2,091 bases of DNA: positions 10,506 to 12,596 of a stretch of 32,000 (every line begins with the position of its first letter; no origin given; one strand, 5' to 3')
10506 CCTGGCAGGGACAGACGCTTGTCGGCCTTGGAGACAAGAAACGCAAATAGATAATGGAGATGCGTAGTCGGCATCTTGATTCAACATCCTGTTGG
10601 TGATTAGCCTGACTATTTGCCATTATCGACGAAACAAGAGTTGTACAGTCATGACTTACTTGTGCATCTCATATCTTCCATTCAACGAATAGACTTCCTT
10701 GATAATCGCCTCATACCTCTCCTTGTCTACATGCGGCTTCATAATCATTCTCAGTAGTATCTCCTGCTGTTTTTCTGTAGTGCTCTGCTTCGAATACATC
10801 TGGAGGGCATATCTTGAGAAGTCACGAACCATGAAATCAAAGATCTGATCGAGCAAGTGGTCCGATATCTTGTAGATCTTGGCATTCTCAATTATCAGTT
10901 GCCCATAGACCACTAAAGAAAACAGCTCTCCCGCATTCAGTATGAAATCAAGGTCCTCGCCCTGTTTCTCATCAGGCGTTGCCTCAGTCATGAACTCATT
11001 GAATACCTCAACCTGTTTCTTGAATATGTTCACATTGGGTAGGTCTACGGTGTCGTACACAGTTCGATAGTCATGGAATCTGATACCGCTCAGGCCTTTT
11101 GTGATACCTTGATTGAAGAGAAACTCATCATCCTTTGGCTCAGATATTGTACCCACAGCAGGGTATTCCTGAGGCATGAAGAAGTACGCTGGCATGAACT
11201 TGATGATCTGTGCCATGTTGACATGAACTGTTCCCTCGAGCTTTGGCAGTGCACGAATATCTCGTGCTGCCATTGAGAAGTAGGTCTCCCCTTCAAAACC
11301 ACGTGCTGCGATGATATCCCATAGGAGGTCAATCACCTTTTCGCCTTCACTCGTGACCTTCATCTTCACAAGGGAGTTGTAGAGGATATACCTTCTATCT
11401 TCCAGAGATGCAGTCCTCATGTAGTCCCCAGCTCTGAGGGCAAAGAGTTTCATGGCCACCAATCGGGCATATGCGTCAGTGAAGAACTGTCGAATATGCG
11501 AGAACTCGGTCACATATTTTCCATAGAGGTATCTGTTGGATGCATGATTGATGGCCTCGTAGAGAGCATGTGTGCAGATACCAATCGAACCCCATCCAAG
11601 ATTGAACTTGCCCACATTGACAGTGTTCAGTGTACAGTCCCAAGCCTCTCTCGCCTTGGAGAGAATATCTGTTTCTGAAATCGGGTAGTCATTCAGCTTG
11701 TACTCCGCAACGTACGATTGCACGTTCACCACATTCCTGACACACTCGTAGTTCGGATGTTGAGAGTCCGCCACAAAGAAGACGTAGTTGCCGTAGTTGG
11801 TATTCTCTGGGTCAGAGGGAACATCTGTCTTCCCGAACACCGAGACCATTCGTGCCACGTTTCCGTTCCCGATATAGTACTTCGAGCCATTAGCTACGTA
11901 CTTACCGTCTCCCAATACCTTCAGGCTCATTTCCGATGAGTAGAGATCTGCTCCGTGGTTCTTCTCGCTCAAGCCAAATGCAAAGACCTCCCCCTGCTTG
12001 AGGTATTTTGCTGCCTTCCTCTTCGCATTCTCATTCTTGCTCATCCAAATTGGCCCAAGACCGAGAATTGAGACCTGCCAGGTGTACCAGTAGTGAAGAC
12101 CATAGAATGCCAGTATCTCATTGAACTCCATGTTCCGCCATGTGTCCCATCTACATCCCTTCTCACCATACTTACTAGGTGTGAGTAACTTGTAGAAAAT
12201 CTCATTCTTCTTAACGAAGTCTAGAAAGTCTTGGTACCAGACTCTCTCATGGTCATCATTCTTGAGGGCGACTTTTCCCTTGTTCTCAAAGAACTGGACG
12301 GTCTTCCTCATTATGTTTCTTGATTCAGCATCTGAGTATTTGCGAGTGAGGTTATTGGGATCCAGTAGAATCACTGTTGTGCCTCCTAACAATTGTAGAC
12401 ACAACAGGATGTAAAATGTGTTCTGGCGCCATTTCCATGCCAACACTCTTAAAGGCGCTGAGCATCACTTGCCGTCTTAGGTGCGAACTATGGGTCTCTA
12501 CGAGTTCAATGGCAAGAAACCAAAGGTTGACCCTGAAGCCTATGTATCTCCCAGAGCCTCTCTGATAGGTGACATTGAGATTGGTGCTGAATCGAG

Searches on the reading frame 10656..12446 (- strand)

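Call 3: search_protein_families(library=pfam, proteins=[window:10656-12446:-], max_evalue=0.01)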
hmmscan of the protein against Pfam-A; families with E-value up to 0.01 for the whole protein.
window:10656-12446:- (596 aa): 2 families
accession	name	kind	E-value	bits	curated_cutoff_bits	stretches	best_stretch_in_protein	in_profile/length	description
PF00441.29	Acyl-CoA_dh_1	-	1.8e-15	57.8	22.4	1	269-416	4-147/150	Acyl-CoA dehydrogenase, C-terminal domain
PF02770.24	Acyl-CoA_dh_M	-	1.1e-07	32.3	33.3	1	156-234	1-74/97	Acyl-CoA dehydrogenase, middle domain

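Call 4: search_protein_families(library=ncbifam, proteins=[window:10656-12446:-], max_evalue=0.01)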
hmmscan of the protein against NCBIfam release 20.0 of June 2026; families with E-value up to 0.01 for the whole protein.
window:10656-12446:- (596 aa): 12 families
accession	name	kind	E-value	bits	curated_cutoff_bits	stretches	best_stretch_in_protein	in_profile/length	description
NF042972.1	AcrlCoAredClosAcrC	equivalog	6.7e-16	57.9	640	1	44-409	10-367/378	acryloyl-CoA reductase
NF058590.1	AcCoDHFadEBacil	equivalog_domain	4.7e-14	51.8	600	1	129-344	110-321/586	acyl-CoA dehydrogenase FadE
NF045552.1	GlutCoADH_Des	equivalog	8.2e-14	51.6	470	1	43-409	9-370/387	glutaryl-CoA dehydrogenase Acd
NF042439.1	SulpropCoADesulf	equivalog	8.9e-13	47.7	600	1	84-414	38-366/379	3-sulfinopropanoyl-CoA desulfinase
NF008997.0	PRK12341.1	equivalog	1e-12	47.9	537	1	61-406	29-364/382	acyl-CoA dehydrogenase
NF043006.1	CyhCrbnylCoADH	equivalog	2.4e-12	46.6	650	1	135-341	100-302/380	cyclohexane-1-carbonyl-CoA dehydrogenase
NF053553.1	prodigi_MBC_PigA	equivalog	1e-09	38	500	1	132-341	99-306/381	prodigiosin MBC biosynthesis dehydrogenase PigA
NF002885.1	PRK03354.1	equivalog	1.3e-09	37.6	540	1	84-399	51-354/378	crotonobetainyl-CoA dehydrogenase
NF052270.1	Staph_DH_FadE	equivalog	6.7e-08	31.7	600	1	133-411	117-386/400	acyl-CoA dehydrogenase FadE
NF045652.1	ProlPCPDhRedW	equivalog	2.3e-06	26.7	650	1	132-347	94-307/376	L-prolyl-[peptidyl-carrier protein] dehydrogenase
TIGR03204.1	pimC_large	equivalog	3.8e-06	26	623.85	1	90-339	60-301/395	pimeloyl-CoA dehydrogenase large subunit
TIGR03207.1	cyc_hxne_CoA_dh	equivalog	0.0003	19.7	575.35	1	140-339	101-297/372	cyclohexanecarboxyl-CoA dehydrogenase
